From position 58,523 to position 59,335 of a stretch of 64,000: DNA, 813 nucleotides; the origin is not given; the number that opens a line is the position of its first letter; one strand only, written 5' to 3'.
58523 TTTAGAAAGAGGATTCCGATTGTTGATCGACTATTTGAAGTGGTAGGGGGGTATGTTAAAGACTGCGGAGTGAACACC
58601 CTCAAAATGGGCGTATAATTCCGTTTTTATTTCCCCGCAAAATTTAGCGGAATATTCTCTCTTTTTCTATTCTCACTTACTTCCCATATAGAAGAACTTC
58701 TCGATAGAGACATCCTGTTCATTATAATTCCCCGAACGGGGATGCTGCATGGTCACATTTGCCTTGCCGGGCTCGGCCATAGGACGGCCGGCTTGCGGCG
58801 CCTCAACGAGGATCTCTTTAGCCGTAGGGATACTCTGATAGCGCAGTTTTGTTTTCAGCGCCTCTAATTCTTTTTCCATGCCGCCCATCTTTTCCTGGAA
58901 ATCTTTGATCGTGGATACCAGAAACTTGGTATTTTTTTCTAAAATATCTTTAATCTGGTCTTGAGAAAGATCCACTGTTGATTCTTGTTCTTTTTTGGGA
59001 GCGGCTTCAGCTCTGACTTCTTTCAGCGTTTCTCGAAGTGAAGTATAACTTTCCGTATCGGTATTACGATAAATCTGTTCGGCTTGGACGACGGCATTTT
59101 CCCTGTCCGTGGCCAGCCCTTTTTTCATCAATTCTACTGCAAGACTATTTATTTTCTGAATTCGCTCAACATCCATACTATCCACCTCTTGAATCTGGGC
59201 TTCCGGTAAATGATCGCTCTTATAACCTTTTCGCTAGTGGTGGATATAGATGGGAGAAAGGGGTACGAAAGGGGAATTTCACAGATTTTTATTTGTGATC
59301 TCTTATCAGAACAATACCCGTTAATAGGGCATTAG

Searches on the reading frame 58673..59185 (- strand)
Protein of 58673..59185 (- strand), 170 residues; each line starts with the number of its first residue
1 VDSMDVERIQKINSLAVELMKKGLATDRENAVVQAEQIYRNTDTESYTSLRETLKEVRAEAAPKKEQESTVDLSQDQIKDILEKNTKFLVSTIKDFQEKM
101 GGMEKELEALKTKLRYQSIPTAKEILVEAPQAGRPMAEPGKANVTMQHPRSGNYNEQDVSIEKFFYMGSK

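Call 26: search_protein_families(library=pfam, proteins=[window:58673-59185:-], max_evalue=0.01)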
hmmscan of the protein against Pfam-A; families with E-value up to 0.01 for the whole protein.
window:58673-59185:- (170 aa): 1 family
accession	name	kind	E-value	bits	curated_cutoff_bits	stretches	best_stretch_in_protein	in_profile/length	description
PF05030.17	SSXT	-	0.0074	16.3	26.2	0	73-113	4-41/62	SSXT protein (N-terminal region)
